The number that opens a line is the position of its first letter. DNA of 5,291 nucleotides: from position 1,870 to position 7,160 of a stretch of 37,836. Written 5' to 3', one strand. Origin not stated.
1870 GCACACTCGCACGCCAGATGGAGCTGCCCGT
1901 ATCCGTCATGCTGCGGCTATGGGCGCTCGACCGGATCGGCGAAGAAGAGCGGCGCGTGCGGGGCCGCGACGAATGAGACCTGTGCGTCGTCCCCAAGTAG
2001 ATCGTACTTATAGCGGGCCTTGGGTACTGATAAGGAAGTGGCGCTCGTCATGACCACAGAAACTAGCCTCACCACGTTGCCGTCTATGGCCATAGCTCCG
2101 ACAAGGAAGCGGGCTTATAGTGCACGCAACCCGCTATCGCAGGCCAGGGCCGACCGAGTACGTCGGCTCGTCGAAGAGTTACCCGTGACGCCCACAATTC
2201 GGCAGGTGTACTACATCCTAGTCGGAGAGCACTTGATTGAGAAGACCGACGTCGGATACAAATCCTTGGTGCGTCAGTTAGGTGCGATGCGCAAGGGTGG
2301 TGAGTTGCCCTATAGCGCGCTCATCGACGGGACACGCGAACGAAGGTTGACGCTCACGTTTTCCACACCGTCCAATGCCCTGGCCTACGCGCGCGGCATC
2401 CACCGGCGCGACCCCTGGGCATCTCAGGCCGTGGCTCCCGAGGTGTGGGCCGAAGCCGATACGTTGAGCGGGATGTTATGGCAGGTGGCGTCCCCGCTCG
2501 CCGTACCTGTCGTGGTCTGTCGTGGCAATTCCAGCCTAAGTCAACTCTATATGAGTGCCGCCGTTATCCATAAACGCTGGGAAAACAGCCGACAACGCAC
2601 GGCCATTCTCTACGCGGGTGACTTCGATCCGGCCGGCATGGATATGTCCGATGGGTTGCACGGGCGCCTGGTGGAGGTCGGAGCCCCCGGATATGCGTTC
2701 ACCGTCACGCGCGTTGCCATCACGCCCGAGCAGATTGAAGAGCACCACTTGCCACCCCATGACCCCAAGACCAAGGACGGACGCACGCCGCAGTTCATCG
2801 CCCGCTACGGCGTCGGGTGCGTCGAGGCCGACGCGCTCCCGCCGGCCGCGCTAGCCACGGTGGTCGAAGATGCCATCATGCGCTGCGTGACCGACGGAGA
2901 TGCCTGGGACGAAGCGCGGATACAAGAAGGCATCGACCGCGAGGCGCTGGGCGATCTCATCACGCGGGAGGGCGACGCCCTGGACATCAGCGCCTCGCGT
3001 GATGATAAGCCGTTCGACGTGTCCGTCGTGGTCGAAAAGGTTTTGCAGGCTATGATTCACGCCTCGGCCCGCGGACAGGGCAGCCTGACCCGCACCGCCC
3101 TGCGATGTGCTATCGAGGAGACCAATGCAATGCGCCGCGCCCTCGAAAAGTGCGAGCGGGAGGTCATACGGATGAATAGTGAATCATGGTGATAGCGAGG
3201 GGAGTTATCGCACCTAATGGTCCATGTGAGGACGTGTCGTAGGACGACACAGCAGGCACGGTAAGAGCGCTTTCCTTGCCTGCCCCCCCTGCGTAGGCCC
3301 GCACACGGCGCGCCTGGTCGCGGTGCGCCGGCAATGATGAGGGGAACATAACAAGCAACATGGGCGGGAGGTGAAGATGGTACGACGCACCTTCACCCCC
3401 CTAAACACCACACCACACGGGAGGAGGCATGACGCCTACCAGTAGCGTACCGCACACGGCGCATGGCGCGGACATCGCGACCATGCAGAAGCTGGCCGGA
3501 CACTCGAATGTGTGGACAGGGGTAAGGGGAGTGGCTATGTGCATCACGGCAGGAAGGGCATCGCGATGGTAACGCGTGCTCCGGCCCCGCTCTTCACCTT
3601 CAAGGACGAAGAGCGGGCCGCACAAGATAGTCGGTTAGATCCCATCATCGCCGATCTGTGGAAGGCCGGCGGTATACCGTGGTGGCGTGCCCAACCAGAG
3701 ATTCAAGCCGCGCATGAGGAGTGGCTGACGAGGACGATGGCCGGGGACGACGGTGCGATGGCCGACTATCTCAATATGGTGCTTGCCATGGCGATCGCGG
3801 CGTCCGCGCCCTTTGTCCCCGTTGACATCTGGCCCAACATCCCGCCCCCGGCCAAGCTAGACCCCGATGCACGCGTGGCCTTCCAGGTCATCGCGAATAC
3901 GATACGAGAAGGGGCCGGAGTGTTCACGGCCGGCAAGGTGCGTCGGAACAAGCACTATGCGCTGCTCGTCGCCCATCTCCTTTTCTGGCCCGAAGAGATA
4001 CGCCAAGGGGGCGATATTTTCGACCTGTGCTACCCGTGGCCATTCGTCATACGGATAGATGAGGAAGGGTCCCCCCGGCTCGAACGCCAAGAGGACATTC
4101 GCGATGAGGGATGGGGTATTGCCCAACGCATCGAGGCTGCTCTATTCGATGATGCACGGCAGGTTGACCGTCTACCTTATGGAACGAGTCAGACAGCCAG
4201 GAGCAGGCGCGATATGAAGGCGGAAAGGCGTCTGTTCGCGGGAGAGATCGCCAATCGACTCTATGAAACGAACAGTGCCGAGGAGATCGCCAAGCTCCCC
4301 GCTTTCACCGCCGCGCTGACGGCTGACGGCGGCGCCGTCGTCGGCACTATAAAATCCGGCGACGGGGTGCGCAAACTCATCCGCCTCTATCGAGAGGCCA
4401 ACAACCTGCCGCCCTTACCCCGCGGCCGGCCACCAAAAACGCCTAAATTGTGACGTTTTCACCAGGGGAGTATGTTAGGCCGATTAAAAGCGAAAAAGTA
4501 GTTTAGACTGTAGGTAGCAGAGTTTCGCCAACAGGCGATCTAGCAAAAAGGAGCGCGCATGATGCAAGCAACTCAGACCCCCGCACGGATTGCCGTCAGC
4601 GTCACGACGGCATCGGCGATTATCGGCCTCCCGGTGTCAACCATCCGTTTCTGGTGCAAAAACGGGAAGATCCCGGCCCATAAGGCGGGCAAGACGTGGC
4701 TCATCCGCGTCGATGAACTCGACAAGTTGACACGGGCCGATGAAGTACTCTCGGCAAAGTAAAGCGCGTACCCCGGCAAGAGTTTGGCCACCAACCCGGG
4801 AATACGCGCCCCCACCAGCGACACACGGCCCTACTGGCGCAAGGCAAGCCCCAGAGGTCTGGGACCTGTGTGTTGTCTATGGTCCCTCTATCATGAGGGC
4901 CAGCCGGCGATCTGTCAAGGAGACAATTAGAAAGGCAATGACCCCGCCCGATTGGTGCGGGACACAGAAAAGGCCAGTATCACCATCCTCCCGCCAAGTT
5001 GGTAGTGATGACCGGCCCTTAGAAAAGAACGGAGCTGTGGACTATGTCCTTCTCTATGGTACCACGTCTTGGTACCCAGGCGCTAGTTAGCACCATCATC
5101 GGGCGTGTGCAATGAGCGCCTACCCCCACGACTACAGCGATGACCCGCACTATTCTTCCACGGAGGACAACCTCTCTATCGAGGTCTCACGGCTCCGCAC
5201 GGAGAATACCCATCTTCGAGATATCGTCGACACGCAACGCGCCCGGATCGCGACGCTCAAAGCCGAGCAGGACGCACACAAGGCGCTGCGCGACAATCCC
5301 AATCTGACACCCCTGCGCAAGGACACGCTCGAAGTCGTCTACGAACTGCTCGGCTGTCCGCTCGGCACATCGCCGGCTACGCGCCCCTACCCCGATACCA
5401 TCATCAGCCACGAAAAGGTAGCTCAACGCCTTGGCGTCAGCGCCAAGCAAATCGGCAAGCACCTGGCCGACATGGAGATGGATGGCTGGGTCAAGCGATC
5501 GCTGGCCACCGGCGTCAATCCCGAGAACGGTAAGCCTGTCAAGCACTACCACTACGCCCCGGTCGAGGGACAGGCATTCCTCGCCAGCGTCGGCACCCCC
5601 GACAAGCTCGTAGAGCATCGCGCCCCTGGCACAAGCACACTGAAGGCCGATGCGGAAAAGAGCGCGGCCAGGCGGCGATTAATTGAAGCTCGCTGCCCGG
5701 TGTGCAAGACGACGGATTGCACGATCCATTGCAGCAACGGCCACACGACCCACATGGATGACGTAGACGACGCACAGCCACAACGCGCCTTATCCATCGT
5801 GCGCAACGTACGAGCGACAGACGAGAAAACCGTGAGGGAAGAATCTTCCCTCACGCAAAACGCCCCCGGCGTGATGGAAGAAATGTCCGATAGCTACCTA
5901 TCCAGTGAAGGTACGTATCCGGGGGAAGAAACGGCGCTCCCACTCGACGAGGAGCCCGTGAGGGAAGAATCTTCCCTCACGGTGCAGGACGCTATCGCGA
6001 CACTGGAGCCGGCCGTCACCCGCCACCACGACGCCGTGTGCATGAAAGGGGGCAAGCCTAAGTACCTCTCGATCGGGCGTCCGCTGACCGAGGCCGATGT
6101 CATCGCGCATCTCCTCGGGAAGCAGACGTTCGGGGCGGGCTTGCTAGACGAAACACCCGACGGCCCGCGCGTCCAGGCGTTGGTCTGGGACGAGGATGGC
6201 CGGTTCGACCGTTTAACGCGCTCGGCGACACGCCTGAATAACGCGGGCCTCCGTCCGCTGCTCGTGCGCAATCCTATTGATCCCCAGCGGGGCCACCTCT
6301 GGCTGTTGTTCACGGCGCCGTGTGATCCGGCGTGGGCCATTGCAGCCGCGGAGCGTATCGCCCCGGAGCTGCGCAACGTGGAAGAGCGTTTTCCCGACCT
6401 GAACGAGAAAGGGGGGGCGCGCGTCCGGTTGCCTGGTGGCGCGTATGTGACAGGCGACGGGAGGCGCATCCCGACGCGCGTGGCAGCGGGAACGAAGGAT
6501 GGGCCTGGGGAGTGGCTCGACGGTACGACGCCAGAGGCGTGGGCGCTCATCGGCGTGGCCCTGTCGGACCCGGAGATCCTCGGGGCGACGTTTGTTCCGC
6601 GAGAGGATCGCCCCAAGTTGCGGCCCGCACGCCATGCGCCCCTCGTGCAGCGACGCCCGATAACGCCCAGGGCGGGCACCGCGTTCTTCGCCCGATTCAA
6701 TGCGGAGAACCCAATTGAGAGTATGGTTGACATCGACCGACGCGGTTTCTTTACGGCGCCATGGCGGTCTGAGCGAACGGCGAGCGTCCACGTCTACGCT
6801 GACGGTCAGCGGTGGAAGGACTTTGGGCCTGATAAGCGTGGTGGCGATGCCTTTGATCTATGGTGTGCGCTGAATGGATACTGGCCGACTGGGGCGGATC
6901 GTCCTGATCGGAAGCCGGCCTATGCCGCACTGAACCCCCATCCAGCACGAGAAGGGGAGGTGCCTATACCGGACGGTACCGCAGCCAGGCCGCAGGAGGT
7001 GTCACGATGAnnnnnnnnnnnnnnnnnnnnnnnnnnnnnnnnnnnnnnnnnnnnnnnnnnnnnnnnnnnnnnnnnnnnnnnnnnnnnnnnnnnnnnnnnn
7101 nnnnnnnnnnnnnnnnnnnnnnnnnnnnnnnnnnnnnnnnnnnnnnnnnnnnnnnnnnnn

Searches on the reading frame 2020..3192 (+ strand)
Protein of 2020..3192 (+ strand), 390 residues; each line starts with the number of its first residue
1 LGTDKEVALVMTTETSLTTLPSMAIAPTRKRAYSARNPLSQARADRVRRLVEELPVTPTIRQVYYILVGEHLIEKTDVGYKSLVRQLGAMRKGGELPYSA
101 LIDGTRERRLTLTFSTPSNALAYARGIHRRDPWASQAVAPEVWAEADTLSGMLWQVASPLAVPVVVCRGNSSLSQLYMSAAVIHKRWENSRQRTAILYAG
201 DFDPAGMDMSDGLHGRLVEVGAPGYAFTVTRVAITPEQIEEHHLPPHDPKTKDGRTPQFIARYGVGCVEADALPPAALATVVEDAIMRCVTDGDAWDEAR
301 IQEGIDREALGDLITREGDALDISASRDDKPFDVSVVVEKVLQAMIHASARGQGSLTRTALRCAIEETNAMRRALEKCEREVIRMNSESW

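Call 6: search_protein_families(library=pfam, proteins=[window:2020-3192:+], max_evalue=0.01)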
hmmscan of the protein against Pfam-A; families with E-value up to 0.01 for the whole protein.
window:2020-3192:+ (390 aa): 0 families

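Call 8: search_protein_families(library=phrogs, proteins=[window:2020-3192:+], max_evalue=0.01)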
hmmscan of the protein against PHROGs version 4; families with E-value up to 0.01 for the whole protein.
window:2020-3192:+ (390 aa): 1 family
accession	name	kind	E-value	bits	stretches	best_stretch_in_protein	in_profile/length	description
phrog_6247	-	DNA, RNA and nucleotide metabolism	1e-43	150.7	1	55-315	33-290/303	DNA topoisomerase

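Call 29: search_protein_families(library=ncbifam, proteins=[window:2020-3192:+], max_evalue=0.1)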
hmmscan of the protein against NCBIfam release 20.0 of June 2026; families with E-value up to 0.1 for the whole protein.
window:2020-3192:+ (390 aa): 0 families

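Call 45: search_solved_structures(query=window:2020-3192:+, max_evalue=10)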
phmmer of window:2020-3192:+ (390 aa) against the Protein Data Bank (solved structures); distinct sequences matched with E-value up to 10: 2.
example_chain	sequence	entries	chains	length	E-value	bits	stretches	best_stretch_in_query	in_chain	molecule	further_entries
7udl_A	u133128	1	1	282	0.0021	20.6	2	333-382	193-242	Designed helical repeat protein (DHR) RPB_PLP1_R6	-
7udm_A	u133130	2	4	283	0.0022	20.5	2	333-382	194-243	Designed helical repeat protein (DHR) RPB_PLP1_R6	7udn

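Call 66: search_protein_families(library=padloc, proteins=[window:2020-3192:+], max_evalue=0.01)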
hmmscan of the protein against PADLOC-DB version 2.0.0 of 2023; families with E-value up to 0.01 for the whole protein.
window:2020-3192:+ (390 aa): 1 family
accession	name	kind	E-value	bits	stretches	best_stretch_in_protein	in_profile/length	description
PDLC00556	JetD2|JetD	-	0.0013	15.9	1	191-216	332-357/430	DUF2220; DUF3322; DUF2399 domain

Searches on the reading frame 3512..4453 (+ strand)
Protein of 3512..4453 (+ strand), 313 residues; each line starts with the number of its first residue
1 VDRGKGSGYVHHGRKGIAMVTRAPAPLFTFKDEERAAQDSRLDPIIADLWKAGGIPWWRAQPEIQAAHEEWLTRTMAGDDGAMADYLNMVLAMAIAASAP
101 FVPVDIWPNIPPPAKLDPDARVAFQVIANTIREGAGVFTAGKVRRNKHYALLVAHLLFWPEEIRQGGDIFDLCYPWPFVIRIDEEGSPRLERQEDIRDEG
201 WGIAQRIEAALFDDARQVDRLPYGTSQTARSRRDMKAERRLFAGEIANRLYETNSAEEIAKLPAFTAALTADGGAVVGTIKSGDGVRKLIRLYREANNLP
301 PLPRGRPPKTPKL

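Call 6: search_protein_families(library=pfam, proteins=[window:3512-4453:+], max_evalue=0.01)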
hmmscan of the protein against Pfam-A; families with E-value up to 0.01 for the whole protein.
window:3512-4453:+ (313 aa): 0 families

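Call 8: search_protein_families(library=phrogs, proteins=[window:3512-4453:+], max_evalue=0.01)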
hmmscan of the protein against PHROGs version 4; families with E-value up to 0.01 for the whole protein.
window:3512-4453:+ (313 aa): 0 families

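Call 29: search_protein_families(library=ncbifam, proteins=[window:3512-4453:+], max_evalue=0.1)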
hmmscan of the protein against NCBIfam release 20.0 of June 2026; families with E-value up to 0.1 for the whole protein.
window:3512-4453:+ (313 aa): 0 families

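Call 43: search_solved_structures(query=window:3512-4453:+, max_evalue=10)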
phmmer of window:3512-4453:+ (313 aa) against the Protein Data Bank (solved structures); distinct sequences matched with E-value up to 10: 3.
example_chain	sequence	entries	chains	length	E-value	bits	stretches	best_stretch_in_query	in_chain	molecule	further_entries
3phl_A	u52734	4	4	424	0.58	12.3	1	150-220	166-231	UDP-glucose 6-dehydrogenase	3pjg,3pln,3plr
3pid_A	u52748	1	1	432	0.6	12.3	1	150-220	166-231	UDP-glucose 6-dehydrogenase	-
7awt_B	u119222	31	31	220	1.3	11.2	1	37-115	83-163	NADH-quinone oxidoreductase subunit B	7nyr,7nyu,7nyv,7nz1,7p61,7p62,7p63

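Call 66: search_protein_families(library=padloc, proteins=[window:3512-4453:+], max_evalue=0.01)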
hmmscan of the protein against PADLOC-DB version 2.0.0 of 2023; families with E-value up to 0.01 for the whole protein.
window:3512-4453:+ (313 aa): 0 families

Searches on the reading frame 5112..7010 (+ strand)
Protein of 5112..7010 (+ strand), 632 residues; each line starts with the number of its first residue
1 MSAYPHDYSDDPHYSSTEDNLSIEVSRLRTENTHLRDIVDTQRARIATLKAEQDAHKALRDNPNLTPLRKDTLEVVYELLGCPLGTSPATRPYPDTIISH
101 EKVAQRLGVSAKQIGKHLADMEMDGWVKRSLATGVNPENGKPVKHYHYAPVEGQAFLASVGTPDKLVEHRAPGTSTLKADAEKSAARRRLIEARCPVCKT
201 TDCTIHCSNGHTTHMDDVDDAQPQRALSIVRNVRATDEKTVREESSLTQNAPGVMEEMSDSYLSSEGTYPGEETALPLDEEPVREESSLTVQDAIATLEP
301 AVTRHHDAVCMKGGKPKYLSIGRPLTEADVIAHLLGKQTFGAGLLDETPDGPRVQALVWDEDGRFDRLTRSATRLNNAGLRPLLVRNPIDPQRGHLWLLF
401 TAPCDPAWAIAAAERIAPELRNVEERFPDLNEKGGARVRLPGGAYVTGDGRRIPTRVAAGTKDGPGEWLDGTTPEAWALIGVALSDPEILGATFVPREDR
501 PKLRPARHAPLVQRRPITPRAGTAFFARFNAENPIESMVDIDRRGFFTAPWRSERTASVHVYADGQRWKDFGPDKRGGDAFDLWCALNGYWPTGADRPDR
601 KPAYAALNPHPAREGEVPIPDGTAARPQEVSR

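Call 6: search_protein_families(library=pfam, proteins=[window:5112-7010:+], max_evalue=0.01)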
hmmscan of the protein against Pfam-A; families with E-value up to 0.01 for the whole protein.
window:5112-7010:+ (632 aa): 0 families

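Call 8: search_protein_families(library=phrogs, proteins=[window:5112-7010:+], max_evalue=0.01)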
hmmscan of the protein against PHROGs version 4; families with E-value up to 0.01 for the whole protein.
window:5112-7010:+ (632 aa): 0 families

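Call 29: search_protein_families(library=ncbifam, proteins=[window:5112-7010:+], max_evalue=0.1)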
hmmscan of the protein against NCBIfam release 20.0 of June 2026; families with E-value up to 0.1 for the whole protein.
window:5112-7010:+ (632 aa): 1 family
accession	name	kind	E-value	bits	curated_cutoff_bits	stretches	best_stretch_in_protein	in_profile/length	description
NF040561.1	PrimPol_Msp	equivalog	0.0006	18.5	200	1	314-347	148-181/515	CRISPR-associated primase-polymerase type A1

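Call 44: search_solved_structures(query=window:5112-7010:+, max_evalue=10)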
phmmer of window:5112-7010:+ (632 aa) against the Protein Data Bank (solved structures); distinct sequences matched with E-value up to 10: 3.
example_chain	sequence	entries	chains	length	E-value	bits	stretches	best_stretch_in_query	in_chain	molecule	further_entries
2xxb_A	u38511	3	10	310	0.57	11.8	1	435-521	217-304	L-LACTATE DEHYDROGENASE | LACTATE DEHYDROGENASE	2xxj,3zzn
7ets_A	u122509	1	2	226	1.5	10.4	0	98-130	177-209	Crp/Fnr family transcriptional regulator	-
7zqg_A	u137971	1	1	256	3.2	9.3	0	427-462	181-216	Pizza6-KSH-TSH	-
